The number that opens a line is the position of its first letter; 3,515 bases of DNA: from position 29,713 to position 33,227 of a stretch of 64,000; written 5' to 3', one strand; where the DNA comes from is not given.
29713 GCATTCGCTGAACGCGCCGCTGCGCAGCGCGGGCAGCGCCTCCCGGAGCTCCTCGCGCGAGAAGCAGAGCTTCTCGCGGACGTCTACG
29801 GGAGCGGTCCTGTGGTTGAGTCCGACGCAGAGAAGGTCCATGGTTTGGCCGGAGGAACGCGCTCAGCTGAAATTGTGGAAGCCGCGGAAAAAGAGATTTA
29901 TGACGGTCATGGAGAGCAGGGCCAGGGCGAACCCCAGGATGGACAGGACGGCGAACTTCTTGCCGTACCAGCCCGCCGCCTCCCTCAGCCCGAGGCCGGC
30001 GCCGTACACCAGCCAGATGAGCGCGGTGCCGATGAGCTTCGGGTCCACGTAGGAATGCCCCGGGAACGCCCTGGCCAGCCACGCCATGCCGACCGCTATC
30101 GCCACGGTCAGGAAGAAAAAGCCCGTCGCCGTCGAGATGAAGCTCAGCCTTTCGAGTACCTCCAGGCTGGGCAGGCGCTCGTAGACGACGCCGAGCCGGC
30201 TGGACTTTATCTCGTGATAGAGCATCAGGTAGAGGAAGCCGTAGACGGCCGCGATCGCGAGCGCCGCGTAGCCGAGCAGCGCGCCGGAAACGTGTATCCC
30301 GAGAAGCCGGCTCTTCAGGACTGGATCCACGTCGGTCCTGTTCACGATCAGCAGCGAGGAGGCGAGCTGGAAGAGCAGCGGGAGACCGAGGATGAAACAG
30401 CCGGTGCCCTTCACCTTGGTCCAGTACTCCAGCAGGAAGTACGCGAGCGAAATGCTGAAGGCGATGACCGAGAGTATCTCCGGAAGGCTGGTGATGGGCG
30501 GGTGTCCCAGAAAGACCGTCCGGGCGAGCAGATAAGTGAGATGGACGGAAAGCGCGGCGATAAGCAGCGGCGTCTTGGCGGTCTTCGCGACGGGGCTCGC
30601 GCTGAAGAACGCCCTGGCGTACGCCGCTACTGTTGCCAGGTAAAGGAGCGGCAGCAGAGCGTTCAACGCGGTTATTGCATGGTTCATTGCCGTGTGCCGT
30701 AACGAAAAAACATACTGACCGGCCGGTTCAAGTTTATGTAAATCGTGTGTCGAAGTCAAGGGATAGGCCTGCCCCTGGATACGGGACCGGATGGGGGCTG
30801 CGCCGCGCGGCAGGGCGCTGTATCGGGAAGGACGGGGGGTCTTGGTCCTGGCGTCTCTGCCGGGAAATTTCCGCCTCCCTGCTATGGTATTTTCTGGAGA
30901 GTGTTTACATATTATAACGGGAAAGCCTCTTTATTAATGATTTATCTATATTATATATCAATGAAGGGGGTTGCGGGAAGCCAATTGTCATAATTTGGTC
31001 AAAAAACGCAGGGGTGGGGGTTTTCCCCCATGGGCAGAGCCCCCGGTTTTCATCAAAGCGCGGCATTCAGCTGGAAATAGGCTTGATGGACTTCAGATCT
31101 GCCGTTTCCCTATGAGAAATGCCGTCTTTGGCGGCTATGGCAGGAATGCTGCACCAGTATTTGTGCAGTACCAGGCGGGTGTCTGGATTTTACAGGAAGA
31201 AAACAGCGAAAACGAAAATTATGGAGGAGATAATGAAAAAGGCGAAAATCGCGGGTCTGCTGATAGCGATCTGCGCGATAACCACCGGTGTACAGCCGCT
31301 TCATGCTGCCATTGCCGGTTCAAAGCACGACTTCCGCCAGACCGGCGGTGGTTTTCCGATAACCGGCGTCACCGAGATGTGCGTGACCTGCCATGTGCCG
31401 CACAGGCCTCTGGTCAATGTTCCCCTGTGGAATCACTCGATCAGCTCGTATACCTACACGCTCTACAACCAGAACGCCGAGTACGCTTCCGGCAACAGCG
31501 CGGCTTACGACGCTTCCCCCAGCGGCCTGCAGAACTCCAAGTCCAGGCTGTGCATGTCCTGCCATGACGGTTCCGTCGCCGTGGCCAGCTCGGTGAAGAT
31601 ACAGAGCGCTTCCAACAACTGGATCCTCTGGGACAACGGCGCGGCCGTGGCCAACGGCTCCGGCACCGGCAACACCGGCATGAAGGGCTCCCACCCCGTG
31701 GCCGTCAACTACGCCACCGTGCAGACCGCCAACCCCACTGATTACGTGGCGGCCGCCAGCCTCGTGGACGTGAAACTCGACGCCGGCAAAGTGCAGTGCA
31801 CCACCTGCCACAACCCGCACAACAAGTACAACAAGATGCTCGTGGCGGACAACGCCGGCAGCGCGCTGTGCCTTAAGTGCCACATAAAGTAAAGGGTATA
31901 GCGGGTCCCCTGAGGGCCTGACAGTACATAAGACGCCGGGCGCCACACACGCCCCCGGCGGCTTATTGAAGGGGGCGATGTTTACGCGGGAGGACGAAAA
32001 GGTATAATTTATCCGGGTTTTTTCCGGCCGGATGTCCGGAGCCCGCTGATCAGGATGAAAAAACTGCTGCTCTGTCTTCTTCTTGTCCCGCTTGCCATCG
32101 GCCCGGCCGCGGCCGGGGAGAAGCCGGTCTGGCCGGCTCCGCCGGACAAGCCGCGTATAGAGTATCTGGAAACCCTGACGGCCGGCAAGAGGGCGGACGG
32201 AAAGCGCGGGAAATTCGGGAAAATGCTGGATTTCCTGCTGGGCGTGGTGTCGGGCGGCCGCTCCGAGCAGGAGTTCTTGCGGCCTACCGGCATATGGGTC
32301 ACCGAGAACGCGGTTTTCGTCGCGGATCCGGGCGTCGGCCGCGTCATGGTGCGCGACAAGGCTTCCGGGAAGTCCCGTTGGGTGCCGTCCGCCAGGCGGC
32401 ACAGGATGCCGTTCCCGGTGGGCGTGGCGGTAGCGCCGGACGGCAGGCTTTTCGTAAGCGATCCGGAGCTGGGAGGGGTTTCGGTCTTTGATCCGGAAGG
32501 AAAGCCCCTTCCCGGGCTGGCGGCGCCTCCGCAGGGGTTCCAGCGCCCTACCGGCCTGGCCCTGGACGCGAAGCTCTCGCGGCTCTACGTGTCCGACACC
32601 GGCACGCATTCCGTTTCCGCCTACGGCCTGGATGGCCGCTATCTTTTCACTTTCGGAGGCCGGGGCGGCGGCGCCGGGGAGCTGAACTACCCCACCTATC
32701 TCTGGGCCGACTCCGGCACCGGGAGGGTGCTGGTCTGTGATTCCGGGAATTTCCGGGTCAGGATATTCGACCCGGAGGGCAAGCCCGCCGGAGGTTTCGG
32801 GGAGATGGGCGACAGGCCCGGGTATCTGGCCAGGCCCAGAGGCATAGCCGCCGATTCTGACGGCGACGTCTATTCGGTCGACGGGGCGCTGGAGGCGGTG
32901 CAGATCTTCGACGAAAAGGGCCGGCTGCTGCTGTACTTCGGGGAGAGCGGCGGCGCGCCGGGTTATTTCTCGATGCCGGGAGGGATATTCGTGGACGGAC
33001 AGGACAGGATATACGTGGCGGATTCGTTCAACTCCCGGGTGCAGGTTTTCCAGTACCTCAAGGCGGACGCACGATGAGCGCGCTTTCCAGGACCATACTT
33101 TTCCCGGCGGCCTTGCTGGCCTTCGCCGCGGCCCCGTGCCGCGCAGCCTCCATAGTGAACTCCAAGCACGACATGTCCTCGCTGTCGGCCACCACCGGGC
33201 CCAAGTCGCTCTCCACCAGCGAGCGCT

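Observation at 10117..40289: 30-kb sigma-54-wired supercluster of multihaem cytochromes, NHL beta-propellers and large beta-barrels: candidate undescribed outer-membrane or extracellular electron-transfer system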

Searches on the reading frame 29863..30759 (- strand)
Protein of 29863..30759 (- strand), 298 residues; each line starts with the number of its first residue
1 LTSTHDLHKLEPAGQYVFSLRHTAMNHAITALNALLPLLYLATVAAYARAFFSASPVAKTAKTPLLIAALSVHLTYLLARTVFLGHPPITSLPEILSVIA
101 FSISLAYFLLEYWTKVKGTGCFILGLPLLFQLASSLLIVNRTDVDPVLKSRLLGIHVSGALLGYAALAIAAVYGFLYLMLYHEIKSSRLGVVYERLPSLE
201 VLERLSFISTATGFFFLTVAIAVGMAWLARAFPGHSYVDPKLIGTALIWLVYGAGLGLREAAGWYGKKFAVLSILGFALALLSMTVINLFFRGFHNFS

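Call 6: search_protein_families(library=pfam, proteins=[window:29863-30759:-], max_evalue=0.01)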
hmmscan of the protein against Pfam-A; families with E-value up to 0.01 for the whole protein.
window:29863-30759:- (298 aa): 2 families
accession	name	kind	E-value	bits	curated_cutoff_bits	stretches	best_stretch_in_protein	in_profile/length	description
PF01578.25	Cytochrom_C_asm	-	1.6e-27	97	29.9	1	92-295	4-212/212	Cytochrome C assembly protein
PF04148.18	Erv26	-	0.00064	20.1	22.2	1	201-253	3-54/202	Transmembrane adaptor Erv26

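Call 75: search_protein_families(library=ncbifam, proteins=[window:29863-30759:-], max_evalue=0.001)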
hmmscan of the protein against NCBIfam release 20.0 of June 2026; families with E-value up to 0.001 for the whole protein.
window:29863-30759:- (298 aa): 1 family
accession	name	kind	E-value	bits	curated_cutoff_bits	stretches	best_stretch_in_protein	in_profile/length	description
TIGR03144.1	cytochr_II_ccsB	equivalog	1e-35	123.7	187.6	1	67-297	3-251/252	c-type cytochrome biogenesis protein CcsB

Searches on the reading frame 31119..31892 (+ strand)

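Call 6: search_protein_families(library=pfam, proteins=[window:31119-31892:+], max_evalue=0.01)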
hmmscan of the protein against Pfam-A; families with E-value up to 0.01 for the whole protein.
window:31119-31892:+ (257 aa): 7 families
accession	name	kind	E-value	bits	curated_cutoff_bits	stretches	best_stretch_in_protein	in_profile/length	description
PF09699.15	Paired_CXXCH_1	-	7.3e-14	51.6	20.6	1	226-255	8-36/41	Doubled CXXCH motif (Paired_CXXCH_1)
PF14537.11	Cytochrom_c3_2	-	2.5e-06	28.3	25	0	222-255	55-78/79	Cytochrome c3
PF14522.11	Cytochrome_C7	-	1.4e-05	25.2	24.8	1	220-255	9-48/67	Cytochrome c7 and related cytochrome c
PF03264.19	Cytochrom_NNT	-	5.8e-05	23.3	24.1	1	81-153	61-136/174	NapC/NirT cytochrome c family, N-terminal region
PF22678.1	Cytochrom_c_NrfB-like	-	0.00011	23.1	27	0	222-254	56-89/89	Cytochrome c-type protein NrfB-like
PF22113.1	Mtrc-MtrF_II-IV_dom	-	0.0015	18.5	30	1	69-160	65-137/176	Outer membrane cytochrome MtrC/MtrF-like, domains II/IV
PF24734.1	DUF7685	-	0.0037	17.6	27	0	128-154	10-37/43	Domain of unknown function (DUF7685)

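Call 75: search_protein_families(library=ncbifam, proteins=[window:31233-31892:+], max_evalue=0.001)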
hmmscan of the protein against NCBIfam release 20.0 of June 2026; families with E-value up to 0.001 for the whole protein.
window:31233-31892:+ (219 aa): 3 families
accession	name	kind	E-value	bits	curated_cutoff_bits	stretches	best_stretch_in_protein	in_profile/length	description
TIGR01905.1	paired_CXXCH_1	subfamily_domain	1.7e-12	47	25.2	1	188-217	8-36/41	doubled CXXCH domain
TIGR03508.1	decahem_SO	subfamily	5.6e-11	42.4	192.2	1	181-218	138-175/258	DmsE family decaheme c-type cytochrome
NF041028.1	decahem_GSU2203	exception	2.4e-06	27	325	1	184-218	172-208/317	GSU2203 family decaheme c-type cytochrome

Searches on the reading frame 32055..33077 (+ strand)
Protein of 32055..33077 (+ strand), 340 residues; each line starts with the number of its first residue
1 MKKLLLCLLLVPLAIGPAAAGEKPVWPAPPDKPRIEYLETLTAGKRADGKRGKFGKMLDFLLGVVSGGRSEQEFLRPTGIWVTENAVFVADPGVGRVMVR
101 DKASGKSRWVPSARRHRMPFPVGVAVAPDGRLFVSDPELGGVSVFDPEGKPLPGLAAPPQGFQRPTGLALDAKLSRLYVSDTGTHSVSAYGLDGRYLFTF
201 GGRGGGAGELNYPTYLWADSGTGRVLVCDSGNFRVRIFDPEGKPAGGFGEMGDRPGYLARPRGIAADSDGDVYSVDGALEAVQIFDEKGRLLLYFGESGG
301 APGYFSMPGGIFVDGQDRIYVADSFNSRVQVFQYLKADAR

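Call 6: search_protein_families(library=pfam, proteins=[window:32055-33077:+], max_evalue=0.01)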
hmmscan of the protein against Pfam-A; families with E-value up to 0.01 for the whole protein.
window:32055-33077:+ (340 aa): 6 families
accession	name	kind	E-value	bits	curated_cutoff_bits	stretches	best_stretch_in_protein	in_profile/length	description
PF01436.27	NHL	-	2.2e-27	94.1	20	3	305-332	1-28/28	NHL repeat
PF08450.18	SGL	-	6e-07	29.7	26.3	0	120-180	185-243/246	SMP-30/Gluconolactonase/LRE-like region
PF25021.1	TEN_NHL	-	8.6e-07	28.7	27.1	0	257-290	140-171/357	Teneurin NHL domain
PF17170.10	DUF5128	-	2.2e-06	27.5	22.9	0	269-332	53-117/321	6-bladed beta-propeller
PF06739.17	SBBP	-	0.0012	19.2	20.5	0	254-273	8-27/38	Beta-propeller repeat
PF01731.26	Arylesterase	-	0.0018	18.9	21.3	0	160-190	51-81/86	Arylesterase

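Call 75: search_protein_families(library=ncbifam, proteins=[window:32055-33077:+], max_evalue=0.001)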
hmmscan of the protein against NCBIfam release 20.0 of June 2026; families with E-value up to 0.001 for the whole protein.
window:32055-33077:+ (340 aa): 2 families
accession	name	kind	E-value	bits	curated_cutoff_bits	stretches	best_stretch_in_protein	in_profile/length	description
NF035926.1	scyF_NHL_VPEP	equivalog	1.2e-38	133.2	350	2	130-297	114-285/376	scytonemin biosynthesis PEP-CTERM protein ScyF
NF033206.1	ScyE_fam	subfamily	7.3e-05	22.4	80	0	90-139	278-322/333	ScyD/ScyE family protein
